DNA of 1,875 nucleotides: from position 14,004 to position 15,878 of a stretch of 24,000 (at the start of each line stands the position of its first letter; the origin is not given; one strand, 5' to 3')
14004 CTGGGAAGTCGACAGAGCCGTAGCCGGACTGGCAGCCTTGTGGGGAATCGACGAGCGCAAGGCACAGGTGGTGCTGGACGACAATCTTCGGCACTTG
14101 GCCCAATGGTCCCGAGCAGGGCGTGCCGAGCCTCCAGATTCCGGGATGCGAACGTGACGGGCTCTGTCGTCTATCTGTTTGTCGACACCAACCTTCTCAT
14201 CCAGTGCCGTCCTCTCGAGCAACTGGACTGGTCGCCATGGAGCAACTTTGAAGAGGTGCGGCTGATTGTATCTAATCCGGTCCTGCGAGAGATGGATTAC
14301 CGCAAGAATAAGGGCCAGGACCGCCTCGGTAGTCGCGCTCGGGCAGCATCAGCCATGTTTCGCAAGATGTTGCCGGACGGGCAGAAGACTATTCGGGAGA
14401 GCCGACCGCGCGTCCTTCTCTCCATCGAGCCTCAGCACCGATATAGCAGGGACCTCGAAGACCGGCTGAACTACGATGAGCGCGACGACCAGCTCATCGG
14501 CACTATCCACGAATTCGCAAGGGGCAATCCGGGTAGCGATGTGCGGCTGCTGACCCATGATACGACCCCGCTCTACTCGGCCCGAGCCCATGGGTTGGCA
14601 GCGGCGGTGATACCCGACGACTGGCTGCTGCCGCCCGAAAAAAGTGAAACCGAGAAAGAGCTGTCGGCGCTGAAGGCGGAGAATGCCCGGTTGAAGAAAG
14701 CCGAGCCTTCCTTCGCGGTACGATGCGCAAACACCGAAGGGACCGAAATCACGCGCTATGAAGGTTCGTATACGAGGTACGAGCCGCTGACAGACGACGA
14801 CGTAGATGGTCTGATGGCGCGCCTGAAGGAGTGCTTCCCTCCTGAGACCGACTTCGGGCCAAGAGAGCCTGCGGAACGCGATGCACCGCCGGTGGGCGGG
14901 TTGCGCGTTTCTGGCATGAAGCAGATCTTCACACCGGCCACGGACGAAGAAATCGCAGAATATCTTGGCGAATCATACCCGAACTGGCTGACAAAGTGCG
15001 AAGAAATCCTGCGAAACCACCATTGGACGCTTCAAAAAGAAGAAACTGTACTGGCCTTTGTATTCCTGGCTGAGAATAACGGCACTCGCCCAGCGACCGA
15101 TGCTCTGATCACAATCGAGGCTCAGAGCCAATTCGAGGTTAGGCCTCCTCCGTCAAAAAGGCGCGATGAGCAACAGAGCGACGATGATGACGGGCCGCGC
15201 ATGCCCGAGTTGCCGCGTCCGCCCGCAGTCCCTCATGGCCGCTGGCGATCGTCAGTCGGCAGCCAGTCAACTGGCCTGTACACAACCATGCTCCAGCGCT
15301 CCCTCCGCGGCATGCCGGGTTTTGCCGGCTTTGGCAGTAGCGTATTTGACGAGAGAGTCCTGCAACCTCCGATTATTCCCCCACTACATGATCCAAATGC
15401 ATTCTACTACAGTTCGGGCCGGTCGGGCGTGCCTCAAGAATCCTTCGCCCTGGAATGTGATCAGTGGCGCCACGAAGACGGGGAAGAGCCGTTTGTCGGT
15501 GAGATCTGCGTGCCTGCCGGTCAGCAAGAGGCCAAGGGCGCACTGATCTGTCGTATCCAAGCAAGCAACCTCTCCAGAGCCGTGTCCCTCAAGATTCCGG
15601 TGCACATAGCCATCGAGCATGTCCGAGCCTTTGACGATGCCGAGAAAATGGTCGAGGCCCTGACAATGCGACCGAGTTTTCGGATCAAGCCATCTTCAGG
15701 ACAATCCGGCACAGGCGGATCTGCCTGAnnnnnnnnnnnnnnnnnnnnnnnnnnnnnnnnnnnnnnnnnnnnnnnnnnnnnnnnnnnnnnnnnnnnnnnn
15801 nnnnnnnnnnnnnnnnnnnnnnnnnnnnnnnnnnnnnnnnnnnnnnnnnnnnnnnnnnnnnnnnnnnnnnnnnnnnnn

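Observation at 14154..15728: PIN-like protein with an unrecognisable C-terminal half, coupled to qatD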

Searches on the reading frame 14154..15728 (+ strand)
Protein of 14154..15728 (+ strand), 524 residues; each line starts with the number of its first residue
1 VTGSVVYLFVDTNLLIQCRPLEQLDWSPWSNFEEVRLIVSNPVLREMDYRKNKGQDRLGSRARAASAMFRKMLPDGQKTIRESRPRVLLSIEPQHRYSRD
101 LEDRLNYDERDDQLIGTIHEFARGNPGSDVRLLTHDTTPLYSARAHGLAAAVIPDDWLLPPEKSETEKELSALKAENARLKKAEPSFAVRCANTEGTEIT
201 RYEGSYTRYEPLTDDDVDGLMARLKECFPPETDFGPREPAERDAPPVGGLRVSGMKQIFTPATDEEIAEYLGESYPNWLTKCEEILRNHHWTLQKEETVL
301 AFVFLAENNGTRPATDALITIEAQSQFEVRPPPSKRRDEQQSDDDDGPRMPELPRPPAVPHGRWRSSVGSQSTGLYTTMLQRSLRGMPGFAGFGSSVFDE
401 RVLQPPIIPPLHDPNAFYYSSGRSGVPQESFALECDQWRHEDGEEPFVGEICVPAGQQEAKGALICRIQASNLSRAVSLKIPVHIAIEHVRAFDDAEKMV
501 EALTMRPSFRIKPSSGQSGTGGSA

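Call 3: search_protein_families(library=pfam, proteins=[window:14154-15728:+], max_evalue=0.01)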
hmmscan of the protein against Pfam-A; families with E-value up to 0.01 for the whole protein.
window:14154-15728:+ (524 aa): 1 family
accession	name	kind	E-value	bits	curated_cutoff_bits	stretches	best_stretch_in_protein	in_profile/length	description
PF13638.12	PIN_4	-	4.4e-10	40.4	21.9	1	10-150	3-128/132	PIN domain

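Call 4: search_protein_families(library=padloc, proteins=[window:14154-15728:+], max_evalue=0.01)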
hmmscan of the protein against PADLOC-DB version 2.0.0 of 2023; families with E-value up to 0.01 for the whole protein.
window:14154-15728:+ (524 aa): 0 families

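Call 6: search_protein_families(library=ncbifam, proteins=[window:14154-15728:+], max_evalue=0.1)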
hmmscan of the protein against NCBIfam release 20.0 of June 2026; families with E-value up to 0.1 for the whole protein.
window:14154-15728:+ (524 aa): 0 families

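Call 7: search_solved_structures(query=window:14154-15728:+, max_evalue=1, show_alignments=2)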
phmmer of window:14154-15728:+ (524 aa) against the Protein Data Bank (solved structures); distinct sequences matched with E-value up to 1: 0.

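Call 8: find_homologous_proteins(query=window:14154-15728:+, max_evalue=0.001)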
Query window:14154-15728:+ (524 aa): 345 proteins with E <= 0.001 among 8000 candidates; the best 120 are listed.
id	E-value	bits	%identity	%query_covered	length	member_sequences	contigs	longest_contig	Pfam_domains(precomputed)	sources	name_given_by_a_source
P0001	0.0e+0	1210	100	100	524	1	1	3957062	PF13638.13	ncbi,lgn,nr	ncbi:MAG: hypothetical protein H6843_14035 [Rhodospirillaceae bacterium]|nr:hypothetical protein [Rh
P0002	7.3e-223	759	64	100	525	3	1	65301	PF13638.13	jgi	jgi:hypothetical protein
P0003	4.9e-202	690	61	96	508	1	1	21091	PF13638.13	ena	-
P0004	1.9e-197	675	58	100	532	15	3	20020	PF13638.13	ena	-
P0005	2.4e-197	675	59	100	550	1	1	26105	PF13638.13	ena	-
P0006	3.1e-194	665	58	98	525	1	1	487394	PF13638.13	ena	-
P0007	2.5e-192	658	59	99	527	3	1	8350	PF13638.13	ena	-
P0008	3.0e-192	658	58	99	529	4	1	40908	PF13638.13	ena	-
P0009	1.0e-191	656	57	98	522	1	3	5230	PF13638.13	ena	-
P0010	1.3e-191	656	57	99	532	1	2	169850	PF13638.13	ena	-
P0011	6.0e-190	651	56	99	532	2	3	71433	PF13638.13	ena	-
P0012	4.8e-189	648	63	86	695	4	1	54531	PF13638.13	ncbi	-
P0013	2.0e-188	645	57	99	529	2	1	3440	PF13638.13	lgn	-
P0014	4.4e-188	644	59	95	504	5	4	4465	PF13638.13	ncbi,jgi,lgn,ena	-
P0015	4.6e-188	644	57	98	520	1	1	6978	PF13638.13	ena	-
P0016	8.2e-188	643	57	99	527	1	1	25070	PF13638.13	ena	-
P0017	7.7e-187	640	57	100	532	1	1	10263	PF13638.13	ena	-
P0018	8.0e-187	640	57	98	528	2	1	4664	PF13638.13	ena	-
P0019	2.6e-186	639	58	95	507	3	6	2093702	PF13638.13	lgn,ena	-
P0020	2.3e-185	635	56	97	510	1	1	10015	PF13638.13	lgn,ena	-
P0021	3.2e-185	635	56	97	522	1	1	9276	PF13638.13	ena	-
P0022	8.7e-185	633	56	97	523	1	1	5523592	PF13638.13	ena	-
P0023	2.3e-184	632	56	99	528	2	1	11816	PF13638.13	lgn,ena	-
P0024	2.7e-184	632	57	99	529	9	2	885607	PF13638.13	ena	-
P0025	7.9e-184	630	56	98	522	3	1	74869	PF13638.13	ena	-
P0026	1.6e-183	629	54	99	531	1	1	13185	PF13638.13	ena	-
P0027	1.7e-183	629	56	99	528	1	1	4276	PF13638.13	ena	-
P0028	1.7e-183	629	57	97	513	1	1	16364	PF13638.13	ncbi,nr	ncbi:MAG: PIN domain-containing protein [Halieaceae bacterium]|nr:PIN domain-containing protein [Hal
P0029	2.3e-183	629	56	99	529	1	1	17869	PF13638.13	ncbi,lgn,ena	-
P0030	5.4e-183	628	57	98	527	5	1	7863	PF13638.13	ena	-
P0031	9.9e-183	627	56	98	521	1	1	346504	PF13638.13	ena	-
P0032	1.1e-182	627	55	96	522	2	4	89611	PF13638.13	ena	-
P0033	1.2e-182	626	54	99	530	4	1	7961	PF13638.13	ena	-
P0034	2.3e-182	625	55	98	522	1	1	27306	PF13638.13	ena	-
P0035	3.5e-182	625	58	96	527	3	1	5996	PF13638.13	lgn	-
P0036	8.3e-182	624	59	96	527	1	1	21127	PF13638.13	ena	-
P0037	1.2e-181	623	54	99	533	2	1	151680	PF13638.13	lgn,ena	-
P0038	3.4e-181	622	54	99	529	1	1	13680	PF13638.13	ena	-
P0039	1.5e-180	620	55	98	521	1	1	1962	PF13638.13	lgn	-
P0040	3.2e-180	618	56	99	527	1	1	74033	PF13638.13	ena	-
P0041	7.4e-180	617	57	96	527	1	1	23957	PF13638.13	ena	-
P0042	8.7e-180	617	53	99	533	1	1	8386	PF13638.13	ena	-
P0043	9.2e-180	617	55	99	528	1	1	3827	PF13638.13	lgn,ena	-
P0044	1.8e-179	616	56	95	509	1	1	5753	PF13638.13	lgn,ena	-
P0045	1.8e-179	616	55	98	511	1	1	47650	PF13638.13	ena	-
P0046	2.0e-179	616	57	96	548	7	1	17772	PF13638.13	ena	-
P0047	3.1e-179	615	55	99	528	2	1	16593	PF13638.13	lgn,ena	-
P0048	5.3e-179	614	57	96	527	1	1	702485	PF13638.13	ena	-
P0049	6.2e-179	614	57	97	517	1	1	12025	PF13638.13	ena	-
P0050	8.1e-179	614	55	99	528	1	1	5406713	PF13638.13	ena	-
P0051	2.4e-178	612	55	98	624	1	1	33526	PF13638.13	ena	-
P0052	4.4e-178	611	55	99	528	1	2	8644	PF13638.13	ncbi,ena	-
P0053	5.7e-178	611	54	99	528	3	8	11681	PF13638.13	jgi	-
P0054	6.5e-178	611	54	99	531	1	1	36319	PF13638.13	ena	-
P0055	7.9e-178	611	57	96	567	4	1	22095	PF13638.13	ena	-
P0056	1.0e-177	610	54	99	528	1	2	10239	PF13638.13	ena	-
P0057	1.1e-177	610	53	100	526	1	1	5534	PF13638.13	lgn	-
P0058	1.5e-177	610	54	99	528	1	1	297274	PF13638.13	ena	-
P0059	2.0e-177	609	57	96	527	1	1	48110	PF13638.13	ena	-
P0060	4.6e-177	608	55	98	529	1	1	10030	PF13638.13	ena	-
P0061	1.0e-176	607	53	99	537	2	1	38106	PF13638.13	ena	-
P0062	1.1e-176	607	55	99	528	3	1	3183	PF13638.13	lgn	-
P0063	3.1e-176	605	55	98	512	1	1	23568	PF13638.13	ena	-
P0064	3.2e-176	605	57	96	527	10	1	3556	PF13638.13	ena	-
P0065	3.6e-176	605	56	98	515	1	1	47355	PF13638.13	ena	-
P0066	6.8e-176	604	57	96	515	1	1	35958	PF13638.13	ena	-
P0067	1.2e-175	603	55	97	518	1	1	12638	PF13638.13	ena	-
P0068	3.5e-175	602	54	99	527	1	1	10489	PF13638.13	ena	-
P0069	4.0e-175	602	55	99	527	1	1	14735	PF13638.13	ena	-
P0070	6.3e-175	601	53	99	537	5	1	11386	PF13638.13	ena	-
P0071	9.9e-174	597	54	99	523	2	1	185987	PF13638.13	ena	-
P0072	1.1e-173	597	55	96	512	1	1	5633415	PF13638.13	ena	-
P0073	2.4e-173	596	56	95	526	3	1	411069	PF13638.13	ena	-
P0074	4.0e-173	595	54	96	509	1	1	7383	PF13638.13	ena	-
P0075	1.1e-172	593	54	99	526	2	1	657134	PF13638.13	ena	-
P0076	1.3e-172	593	56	96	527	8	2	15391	PF13638.13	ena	-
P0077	1.4e-172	593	55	96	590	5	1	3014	PF13638.13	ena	-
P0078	4.9e-172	591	53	97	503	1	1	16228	PF13638.13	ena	-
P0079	1.0e-171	590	54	98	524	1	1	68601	PF13638.13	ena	-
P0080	3.4e-171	589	53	96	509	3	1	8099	PF13638.13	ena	-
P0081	6.9e-171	588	56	96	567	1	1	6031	PF13638.13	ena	-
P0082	2.0e-170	586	52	99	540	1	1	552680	PF13638.13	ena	-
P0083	3.6e-170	585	52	99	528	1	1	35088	PF13638.13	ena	-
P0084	1.5e-169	583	54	100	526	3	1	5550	PF13638.13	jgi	-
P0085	1.6e-169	583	52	99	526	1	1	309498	PF13638.13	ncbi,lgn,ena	-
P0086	2.1e-169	583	55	96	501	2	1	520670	PF13638.13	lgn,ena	-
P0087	3.5e-169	582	55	96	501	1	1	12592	PF13638.13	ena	-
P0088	7.6e-169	581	53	98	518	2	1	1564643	PF13638.13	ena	-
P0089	2.0e-168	580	56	96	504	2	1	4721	PF13638.13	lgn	-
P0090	3.0e-168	579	55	97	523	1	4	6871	PF13638.13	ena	-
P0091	6.7e-168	578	56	96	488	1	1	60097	PF13638.13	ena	-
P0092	8.2e-168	577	53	97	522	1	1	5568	PF13638.13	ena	-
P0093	1.1e-167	577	53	98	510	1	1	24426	PF13638.13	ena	-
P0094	1.6e-167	576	53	97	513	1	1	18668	PF13638.13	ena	-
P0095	2.0e-167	576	55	96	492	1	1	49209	PF13638.13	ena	-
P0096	9.6e-167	574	55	96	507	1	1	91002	PF13638.13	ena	-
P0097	1.0e-166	574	58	89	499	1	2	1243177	PF13638.13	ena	-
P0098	3.7e-166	572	54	96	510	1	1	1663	PF13638.13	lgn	-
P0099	3.8e-166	572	53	98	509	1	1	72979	PF13638.13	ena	-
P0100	3.8e-166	572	54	97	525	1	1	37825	PF13638.13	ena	-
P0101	4.1e-166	572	53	98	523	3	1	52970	PF13638.13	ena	-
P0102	4.3e-166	572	53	98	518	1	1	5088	PF13638.13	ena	-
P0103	2.4e-165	569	54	98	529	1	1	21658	PF13638.13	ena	-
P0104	4.3e-165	568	55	91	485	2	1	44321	PF13638.13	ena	-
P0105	3.1e-164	566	52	97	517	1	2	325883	PF13638.13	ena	-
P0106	3.2e-164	566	51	97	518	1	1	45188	PF13638.13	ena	-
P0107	3.7e-164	565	55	96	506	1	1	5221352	PF13638.13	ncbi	-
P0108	6.3e-164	565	52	96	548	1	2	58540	PF13638.13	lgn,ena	-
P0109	2.3e-163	563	53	98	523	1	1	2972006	PF13638.13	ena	-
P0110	1.1e-162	561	56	88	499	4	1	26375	PF13638.13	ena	-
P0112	1.9e-162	560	53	97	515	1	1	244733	PF13638.13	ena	-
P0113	2.0e-162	560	51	99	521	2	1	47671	PF13638.13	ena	-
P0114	2.6e-162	559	55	91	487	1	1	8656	PF13638.13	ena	-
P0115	4.5e-162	559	52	96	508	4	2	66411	PF13638.13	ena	-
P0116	6.1e-162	558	55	95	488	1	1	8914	PF13638.13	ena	-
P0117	6.6e-162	558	52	96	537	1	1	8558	PF13638.13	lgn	-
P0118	1.6e-161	557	50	98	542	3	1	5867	PF13638.13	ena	-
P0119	1.7e-161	557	54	96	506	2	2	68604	PF13638.13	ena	-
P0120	1.9e-161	557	51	97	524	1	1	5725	PF13638.13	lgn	-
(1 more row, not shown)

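Call 10: find_related_loci(query=window:14154-15728:+, collection=genome_contigs, flank=8000)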
Query window:14154-15728:+ (524 aa) in genome_contigs; peptide patterns used: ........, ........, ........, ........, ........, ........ (x = any residue, [..] = any of these).
44 stretches matched a pattern; 6 encode a relative of the query (tblastn E <= 1e-3); 6 distinct loci.
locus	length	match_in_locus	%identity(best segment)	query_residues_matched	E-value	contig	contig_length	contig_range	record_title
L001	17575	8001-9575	54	4-521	0e+0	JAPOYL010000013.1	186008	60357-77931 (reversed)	MAG: Gammaproteobacteria bacterium isolate COS4_bin_31 NODE_63_length_186008_cov_9.03729, whole genome shotgun sequence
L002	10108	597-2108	48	1-522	4e-149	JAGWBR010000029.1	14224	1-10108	MAG: Gemmatimonadetes bacterium isolate 277c_38 scaffold_6255, whole genome shotgun sequence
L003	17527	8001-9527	49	1-500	1e-144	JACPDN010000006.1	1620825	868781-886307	MAG: Proteobacteria bacterium isolate NC_groundwater_310_Ag_B-0.1um_62_28 GD18-4_B1_scaffold_400998, whole genome shotgu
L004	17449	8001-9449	42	9-503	3e-120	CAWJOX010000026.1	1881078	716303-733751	MAG: uncultured Alphaproteobacteria bacterium isolate MFD04434.bin.1.171 genome assembly, contig: contig_634, whole geno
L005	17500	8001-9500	40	1-503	1e-113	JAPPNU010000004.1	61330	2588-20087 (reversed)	MAG: Gemmatimonadota bacterium isolate RHO3_bin_7 NODE_1128_length_61330_cov_39.166887, whole genome shotgun sequence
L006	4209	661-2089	48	1-503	1e-104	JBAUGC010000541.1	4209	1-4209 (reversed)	MAG: Xanthobacteraceae bacterium isolate MFD10772_ilm_asm_bin28 k127_324446, whole genome shotgun sequence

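Call 12: find_encoding_contigs(protein=P0002, flank=8000, max_places=3)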
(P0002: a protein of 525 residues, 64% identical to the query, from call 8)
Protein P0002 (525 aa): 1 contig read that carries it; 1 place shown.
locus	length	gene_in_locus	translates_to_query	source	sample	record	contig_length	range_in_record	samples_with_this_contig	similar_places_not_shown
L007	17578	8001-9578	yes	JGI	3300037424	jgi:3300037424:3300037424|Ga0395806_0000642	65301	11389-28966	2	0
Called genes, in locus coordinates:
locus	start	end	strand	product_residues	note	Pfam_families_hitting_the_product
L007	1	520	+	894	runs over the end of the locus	PF04851:ResIII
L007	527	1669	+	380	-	PF00149:Metallophos (weak)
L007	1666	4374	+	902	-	PF02463:SMC_N (faint), PF13175:AAA_15 (weak), PF13304:AAA_21 (faint), PF13476:AAA_23, PF13514:AAA_27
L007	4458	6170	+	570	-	PF13175:AAA_15, PF13304:AAA_21, PF20469:OLD-like_TOPRIM (weak)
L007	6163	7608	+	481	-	PF00580:UvrD-helicase (weak)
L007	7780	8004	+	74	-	-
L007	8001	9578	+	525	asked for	PF13638:PIN_4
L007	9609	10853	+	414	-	PF24390:PRTase-CE, PF24409:wHTH-PRTase_assc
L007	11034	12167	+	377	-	PF00078:RVT_1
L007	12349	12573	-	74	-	-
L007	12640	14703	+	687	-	PF02534:T4SS-DNA_transf, PF10412:TrwB_AAD_bind, PF12696:TraG-D_C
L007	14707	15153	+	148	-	-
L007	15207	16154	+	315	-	PF00437:T2SSE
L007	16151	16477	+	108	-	PF04956:TrbC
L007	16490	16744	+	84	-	PF05101:VirB3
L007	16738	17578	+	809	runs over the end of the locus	PF27097:VirB4_TrbE_N, PF03135:CagE_TrbE_VirB, PF05872:HerA_C (faint), PF13401:AAA_22 (faint), PF19044:P-loop_TraG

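Call 14: find_encoding_contigs(protein=P0006, flank=8000, max_places=3)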
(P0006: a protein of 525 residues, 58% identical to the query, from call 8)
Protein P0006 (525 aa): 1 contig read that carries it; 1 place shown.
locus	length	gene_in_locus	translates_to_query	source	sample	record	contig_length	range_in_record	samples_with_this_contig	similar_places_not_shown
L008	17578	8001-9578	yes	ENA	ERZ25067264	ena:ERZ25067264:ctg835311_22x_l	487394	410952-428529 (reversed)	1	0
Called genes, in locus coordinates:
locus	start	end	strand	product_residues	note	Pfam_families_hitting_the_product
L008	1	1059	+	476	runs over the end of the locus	PF01225:Mur_ligase, PF08245:Mur_ligase_M, PF02875:Mur_ligase_C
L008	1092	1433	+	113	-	PF01521:Fe-S_biosyn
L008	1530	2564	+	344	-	PF08240:ADH_N, PF00107:ADH_zinc_N, PF13602:ADH_zinc_N_2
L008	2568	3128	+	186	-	PF03602:Cons_hypoth95, PF05175:MTS (weak)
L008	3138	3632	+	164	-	PF01467:CTP_transf_like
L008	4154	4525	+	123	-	-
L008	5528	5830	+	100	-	-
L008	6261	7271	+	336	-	PF00753:Lactamase_B, PF12706:Lactamase_B_2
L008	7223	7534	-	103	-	-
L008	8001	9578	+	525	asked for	PF13638:PIN_4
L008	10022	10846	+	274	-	PF13365:Trypsin_2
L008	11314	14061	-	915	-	PF13424:TPR_12, PF13374:TPR_10, PF13424:TPR_12, PF24885:TPR_NPHP3, PF13374:TPR_10, PF13424:TPR_12, PF24885:TPR_NPHP3, PF13374:TPR_10, +17 more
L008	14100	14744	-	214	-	-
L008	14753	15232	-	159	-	-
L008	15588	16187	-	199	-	PF13683:rve_3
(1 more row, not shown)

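Call 15: find_encoding_contigs(protein=P0019, flank=8000, max_places=3)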
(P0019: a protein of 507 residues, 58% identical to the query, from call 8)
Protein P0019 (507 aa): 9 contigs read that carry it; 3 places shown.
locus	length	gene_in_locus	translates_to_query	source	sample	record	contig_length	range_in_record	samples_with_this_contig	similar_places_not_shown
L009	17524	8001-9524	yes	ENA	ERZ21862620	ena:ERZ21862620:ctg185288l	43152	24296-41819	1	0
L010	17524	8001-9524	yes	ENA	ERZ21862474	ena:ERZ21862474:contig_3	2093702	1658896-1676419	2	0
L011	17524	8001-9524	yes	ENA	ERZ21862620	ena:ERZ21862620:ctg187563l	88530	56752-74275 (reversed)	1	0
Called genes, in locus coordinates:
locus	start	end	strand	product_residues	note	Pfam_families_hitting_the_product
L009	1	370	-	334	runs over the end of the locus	PF16884:ADH_N_2, PF00107:ADH_zinc_N, PF13602:ADH_zinc_N_2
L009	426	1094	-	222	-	PF18462:DUF5612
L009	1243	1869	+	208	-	PF01724:DUF29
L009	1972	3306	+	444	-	PF02033:RBFA, PF02424:ApbE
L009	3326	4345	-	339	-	PF04055:Radical_SAM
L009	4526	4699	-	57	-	-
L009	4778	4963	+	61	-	-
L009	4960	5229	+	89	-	PF24732:ParE_like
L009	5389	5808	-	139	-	-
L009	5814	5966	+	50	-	-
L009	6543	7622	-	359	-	-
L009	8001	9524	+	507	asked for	PF13638:PIN_4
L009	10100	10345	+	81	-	PF22513:FitA-like_RHH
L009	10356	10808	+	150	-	PF01850:PIN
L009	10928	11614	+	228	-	PF09414:RNA_ligase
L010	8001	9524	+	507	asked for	PF13638:PIN_4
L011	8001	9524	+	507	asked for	PF13638:PIN_4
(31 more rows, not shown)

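Call 19: find_encoding_contigs(protein=P0022, flank=8000, max_places=2)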
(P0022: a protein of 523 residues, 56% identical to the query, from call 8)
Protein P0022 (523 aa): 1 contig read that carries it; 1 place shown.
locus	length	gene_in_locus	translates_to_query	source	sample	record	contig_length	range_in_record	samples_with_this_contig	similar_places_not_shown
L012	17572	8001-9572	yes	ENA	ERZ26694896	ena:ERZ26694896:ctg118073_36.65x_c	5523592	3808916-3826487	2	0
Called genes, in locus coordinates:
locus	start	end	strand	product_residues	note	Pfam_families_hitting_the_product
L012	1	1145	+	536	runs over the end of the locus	-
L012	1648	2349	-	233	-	-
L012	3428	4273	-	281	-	PF00795:CN_hydrolase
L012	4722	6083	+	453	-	-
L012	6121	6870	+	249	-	-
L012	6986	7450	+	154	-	PF00383:dCMP_cyt_deam_1, PF14437:MafB19-deam, PF14439:Bd3614-deam (weak)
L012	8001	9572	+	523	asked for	PF13638:PIN_4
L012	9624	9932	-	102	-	-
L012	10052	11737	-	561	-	-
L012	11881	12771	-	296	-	PF13276:HTH_21, PF00665:rve, PF13683:rve_3 (weak)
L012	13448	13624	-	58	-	-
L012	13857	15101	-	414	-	-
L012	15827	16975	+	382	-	PF04326:SLFN_AlbA_2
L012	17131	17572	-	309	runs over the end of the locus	-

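Call 20: find_encoding_contigs(protein=P0107, flank=8000, max_places=2)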
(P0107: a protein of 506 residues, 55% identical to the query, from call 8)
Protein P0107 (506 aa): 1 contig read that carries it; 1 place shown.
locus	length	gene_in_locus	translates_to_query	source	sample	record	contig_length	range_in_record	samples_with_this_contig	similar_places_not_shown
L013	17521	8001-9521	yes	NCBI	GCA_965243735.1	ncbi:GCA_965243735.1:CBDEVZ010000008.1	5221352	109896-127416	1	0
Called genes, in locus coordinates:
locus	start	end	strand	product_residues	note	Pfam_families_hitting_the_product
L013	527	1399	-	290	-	PF00483:NTP_transferase, PF12804:NTP_transf_3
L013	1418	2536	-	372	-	PF00106:adh_short (faint), PF01073:3Beta_HSD, PF01370:Epimerase, PF02719:Polysacc_synt_2, PF04321:RmlD_sub_bind, PF07993:NAD_binding_4 (weak), PF08659:KR (weak), PF16363:GDP_Man_Dehyd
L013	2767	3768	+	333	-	PF02685:Glucokinase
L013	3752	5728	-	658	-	PF00009:GTP_EFTU, PF01926:MMR_HSR1 (faint), PF13671:AAA_33 (faint), PF03144:GTP_EFTU_D2 (weak), PF22594:GTP-eEF1A_C, PF01583:APS_kinase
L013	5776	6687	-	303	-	PF02086:MethyltransfD12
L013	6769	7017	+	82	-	PF13560:HTH_31, PF01381:HTH_3, PF12844:HTH_19 (weak)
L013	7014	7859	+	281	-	PF24739:DUF7690, PF24736:DUF7687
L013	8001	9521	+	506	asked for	PF13638:PIN_4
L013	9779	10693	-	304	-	-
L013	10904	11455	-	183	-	PF00583:Acetyltransf_1 (weak), PF13508:Acetyltransf_7 (weak)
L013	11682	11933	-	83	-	-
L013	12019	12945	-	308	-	PF01507:PAPS_reduct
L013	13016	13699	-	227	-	PF00899:ThiF (faint)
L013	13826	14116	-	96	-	PF02597:ThiS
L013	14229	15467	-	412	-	PF05810:NinF (weak), PF00291:PALP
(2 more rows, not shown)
